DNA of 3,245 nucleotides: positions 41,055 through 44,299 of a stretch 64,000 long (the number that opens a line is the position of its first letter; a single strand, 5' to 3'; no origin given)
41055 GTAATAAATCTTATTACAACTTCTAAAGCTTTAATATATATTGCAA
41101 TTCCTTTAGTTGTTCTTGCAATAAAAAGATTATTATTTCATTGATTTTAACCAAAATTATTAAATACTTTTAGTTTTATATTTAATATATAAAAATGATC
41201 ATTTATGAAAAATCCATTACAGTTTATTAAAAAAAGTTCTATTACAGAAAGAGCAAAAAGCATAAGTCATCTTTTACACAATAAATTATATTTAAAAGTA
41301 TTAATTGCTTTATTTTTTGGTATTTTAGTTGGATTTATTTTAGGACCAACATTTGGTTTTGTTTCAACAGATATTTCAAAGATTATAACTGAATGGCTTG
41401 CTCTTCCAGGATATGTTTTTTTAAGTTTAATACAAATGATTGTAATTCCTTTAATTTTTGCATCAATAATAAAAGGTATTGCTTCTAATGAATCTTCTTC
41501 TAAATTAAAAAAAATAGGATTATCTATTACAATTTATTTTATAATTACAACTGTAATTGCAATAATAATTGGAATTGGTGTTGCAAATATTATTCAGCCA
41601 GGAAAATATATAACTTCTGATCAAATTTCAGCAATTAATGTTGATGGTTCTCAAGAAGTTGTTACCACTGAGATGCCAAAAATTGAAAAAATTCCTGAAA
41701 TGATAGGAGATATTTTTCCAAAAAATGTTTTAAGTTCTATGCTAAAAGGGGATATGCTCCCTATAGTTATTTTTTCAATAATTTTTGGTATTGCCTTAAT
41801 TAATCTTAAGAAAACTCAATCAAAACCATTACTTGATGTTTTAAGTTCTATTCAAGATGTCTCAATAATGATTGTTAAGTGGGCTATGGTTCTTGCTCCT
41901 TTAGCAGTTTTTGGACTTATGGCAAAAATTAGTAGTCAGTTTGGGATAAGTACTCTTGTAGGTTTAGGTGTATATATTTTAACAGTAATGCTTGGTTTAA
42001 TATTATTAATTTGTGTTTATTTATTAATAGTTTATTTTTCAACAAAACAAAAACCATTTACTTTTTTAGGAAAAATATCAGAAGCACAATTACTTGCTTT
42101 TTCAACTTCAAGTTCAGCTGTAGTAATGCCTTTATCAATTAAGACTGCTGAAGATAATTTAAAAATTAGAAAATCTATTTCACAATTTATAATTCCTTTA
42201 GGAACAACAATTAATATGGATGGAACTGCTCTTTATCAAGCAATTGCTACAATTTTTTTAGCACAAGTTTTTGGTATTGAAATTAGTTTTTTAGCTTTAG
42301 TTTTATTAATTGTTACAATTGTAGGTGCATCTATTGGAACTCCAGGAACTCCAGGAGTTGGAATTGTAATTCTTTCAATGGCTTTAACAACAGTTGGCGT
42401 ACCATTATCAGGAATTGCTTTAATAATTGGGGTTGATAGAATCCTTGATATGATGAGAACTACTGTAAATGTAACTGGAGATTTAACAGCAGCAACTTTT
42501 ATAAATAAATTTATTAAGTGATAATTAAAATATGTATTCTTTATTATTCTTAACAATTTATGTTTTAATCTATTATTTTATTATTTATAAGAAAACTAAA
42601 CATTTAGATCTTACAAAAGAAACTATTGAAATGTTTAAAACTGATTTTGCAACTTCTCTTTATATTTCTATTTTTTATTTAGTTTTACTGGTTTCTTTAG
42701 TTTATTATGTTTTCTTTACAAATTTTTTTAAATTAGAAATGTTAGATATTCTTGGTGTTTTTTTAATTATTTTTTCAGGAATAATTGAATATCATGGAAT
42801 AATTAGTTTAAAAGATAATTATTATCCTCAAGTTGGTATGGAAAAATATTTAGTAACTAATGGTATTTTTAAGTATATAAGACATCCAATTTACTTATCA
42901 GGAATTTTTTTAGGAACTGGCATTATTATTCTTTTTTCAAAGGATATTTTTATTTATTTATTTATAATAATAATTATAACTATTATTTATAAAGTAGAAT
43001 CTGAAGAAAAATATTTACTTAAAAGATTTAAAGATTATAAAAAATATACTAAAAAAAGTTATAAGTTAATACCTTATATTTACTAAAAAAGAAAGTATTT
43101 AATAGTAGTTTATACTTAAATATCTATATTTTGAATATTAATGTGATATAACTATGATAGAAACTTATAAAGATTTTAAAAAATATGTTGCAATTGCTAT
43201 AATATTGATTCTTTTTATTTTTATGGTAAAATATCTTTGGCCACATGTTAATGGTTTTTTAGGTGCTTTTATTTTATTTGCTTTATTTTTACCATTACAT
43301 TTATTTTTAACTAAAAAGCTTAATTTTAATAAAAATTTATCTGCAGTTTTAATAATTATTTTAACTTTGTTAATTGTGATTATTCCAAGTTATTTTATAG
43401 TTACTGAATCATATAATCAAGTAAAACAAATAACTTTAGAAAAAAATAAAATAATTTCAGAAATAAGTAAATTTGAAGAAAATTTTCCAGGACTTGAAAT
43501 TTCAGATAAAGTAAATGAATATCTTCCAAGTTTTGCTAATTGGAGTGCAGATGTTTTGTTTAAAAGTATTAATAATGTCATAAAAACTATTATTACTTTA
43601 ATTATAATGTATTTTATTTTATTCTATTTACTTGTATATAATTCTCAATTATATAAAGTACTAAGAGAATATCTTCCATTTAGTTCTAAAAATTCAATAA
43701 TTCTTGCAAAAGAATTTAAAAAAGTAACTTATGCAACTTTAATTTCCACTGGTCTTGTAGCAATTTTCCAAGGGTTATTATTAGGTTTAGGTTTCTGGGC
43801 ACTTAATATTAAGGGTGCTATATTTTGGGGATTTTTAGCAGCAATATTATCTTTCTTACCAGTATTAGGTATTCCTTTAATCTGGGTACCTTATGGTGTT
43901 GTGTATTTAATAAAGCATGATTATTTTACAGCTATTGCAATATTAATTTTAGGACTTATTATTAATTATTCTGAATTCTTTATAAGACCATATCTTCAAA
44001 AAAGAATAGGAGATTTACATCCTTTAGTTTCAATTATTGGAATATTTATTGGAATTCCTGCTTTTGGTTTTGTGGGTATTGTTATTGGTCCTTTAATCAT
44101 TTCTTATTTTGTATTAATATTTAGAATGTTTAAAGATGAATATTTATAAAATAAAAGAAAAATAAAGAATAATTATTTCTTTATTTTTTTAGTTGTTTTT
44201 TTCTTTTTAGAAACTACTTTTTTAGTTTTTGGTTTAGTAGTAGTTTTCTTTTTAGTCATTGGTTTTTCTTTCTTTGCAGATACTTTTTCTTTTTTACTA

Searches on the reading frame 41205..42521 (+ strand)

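Call 21: search_protein_families(library=pfam, proteins=[window:41205-42521:+], max_evalue=0.01)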
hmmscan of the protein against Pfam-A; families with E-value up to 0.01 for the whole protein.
window:41205-42521:+ (438 aa): 1 family
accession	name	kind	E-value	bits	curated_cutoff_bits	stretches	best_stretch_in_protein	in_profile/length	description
PF00375.23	SDF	-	5e-120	401.5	27.9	1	28-435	1-386/387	Sodium:dicarboxylate symporter family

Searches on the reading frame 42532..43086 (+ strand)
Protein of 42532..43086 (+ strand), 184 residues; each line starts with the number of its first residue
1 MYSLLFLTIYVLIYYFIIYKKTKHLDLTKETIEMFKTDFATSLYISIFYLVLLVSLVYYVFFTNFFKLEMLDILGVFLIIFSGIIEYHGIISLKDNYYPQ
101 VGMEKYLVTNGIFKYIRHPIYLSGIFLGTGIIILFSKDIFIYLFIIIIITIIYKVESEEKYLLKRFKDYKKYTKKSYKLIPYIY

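Call 21: search_protein_families(library=pfam, proteins=[window:42532-43086:+], max_evalue=0.01)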
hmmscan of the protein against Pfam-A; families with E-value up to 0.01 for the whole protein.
window:42532-43086:+ (184 aa): 3 families
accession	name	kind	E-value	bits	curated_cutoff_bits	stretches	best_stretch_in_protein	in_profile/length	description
PF04191.18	PEMT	-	3.8e-08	34.2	25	1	73-167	4-103/105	Phospholipid methyltransferase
PF04140.19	ICMT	-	6.8e-08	33.3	24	1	77-163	3-94/95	Isoprenylcysteine carboxyl methyltransferase (ICMT) family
PF06966.17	DUF1295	-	9.7e-07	28.9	20.4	1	35-175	83-234/235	Protein of unknown function (DUF1295)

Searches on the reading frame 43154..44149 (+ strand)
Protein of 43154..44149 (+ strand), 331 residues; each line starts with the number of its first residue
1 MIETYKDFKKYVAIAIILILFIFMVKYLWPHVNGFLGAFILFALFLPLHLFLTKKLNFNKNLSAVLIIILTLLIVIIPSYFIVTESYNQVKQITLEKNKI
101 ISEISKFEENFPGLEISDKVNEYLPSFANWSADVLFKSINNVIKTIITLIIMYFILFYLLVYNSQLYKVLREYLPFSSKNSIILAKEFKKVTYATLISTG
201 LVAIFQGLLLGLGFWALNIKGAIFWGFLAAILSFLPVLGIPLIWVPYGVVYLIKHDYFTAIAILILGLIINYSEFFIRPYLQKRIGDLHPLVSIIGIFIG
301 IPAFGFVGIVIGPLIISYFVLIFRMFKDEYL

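Call 21: search_protein_families(library=pfam, proteins=[window:43154-44149:+], max_evalue=0.01)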
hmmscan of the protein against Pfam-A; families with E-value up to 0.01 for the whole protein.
window:43154-44149:+ (331 aa): 1 family
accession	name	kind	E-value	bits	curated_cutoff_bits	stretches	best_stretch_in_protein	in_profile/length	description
PF01594.21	AI-2E_transport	-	2.1e-37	129.5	34.3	1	14-320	3-320/327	AI-2E family transporter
